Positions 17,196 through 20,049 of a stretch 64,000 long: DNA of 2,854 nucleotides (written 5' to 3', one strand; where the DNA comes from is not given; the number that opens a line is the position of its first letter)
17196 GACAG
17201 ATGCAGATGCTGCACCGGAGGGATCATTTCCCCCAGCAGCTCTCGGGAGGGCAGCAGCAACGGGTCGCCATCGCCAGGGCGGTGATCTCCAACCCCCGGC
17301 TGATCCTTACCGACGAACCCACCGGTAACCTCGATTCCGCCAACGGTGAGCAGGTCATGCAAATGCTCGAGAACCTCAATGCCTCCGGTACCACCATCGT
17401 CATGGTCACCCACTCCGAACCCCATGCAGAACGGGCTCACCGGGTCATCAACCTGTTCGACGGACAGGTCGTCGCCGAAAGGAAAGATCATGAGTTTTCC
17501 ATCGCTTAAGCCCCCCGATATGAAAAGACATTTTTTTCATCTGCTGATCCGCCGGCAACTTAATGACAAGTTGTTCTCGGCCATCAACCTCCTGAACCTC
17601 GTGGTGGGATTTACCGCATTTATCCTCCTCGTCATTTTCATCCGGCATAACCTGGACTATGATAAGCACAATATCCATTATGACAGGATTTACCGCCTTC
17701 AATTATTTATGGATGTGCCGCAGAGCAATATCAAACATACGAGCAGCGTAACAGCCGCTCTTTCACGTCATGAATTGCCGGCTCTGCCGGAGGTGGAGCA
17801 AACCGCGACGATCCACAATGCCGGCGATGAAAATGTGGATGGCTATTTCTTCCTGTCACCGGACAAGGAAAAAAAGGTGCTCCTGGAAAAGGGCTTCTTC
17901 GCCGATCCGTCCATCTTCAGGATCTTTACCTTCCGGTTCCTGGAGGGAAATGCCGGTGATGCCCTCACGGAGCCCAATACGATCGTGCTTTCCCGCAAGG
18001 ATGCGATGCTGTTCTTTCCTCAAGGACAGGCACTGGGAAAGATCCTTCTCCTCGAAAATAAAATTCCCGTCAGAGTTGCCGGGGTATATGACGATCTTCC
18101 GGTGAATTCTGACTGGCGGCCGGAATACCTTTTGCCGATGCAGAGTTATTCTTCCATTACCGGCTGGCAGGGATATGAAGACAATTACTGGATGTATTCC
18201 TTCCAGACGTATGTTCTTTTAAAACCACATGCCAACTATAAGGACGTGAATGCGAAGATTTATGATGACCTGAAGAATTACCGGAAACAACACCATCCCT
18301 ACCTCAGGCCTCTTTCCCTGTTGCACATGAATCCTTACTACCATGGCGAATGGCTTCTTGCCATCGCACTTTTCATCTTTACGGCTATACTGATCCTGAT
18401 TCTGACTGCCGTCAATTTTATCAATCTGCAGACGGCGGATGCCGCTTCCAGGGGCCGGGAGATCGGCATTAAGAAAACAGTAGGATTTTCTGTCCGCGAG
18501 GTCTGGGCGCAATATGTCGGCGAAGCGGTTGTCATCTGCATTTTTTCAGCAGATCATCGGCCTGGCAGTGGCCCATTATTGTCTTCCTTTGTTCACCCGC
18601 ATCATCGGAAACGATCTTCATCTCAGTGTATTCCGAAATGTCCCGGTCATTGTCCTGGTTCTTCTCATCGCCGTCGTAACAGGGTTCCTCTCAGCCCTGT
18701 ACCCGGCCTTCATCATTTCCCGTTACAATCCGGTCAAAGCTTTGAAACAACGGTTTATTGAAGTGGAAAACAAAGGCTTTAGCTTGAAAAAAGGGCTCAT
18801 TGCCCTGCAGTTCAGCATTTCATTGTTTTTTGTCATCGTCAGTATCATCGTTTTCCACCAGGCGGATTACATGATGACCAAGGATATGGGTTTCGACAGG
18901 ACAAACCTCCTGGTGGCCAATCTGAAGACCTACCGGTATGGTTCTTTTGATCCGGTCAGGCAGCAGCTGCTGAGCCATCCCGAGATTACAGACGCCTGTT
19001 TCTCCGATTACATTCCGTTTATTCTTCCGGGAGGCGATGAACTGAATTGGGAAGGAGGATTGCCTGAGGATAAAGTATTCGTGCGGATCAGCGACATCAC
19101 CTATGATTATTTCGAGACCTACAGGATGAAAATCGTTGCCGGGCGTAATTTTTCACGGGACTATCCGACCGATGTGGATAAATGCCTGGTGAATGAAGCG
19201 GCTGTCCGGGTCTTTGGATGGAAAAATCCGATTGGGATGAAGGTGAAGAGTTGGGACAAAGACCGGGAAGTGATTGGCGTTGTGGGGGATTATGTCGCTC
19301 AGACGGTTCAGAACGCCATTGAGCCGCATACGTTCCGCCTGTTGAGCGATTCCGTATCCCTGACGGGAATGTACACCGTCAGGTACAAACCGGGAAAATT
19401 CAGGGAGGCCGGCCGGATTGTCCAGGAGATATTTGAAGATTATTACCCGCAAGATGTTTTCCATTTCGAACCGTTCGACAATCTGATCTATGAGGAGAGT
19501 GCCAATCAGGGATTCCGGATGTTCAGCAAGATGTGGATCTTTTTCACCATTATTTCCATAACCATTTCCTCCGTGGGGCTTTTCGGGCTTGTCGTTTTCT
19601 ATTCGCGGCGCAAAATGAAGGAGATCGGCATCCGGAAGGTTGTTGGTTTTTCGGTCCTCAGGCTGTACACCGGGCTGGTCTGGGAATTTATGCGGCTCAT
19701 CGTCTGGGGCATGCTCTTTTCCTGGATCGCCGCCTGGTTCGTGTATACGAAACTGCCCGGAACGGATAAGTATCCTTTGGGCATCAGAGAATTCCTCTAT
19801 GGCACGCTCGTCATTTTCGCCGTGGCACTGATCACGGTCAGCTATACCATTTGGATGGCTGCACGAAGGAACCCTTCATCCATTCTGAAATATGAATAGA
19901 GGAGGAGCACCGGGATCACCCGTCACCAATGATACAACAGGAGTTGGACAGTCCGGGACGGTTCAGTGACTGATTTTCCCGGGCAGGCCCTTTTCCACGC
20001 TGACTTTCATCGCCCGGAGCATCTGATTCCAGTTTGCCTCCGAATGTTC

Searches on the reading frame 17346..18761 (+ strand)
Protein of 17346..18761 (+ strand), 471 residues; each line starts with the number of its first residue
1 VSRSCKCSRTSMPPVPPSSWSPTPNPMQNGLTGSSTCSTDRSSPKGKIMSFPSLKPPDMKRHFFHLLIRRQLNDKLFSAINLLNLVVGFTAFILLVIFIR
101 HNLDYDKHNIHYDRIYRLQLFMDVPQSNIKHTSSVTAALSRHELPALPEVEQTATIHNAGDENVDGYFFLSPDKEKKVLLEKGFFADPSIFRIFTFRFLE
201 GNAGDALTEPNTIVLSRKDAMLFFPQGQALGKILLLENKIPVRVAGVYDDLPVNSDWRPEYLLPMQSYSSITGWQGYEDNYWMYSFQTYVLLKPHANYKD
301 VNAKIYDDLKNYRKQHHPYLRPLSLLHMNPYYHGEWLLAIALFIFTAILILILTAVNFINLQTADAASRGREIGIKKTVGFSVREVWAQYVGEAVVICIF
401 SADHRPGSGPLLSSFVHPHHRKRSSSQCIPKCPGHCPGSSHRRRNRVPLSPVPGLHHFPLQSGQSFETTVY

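Call 40: search_protein_families(library=pfam, proteins=[window:17346-18761:+], max_evalue=0.00001)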
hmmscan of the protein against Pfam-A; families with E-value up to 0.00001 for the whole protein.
window:17346-18761:+ (471 aa): 2 families
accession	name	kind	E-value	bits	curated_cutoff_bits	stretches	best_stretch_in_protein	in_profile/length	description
PF12704.14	MacB_PCD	-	8.9e-18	65.8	27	1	78-305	1-204/207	MacB-like periplasmic core domain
PF02687.27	FtsX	-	3.5e-09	37.2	25.5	1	345-401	2-58/120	FtsX-like permease C-terminal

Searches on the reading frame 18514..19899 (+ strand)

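Call 40: search_protein_families(library=pfam, proteins=[window:18514-19899:+], max_evalue=0.00001)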
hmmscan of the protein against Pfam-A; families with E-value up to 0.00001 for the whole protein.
window:18514-19899:+ (461 aa): 1 family
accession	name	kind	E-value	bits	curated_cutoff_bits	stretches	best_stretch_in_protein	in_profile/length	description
PF02687.27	FtsX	-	1.9e-09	38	25.5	1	342-454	1-120/120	FtsX-like permease C-terminal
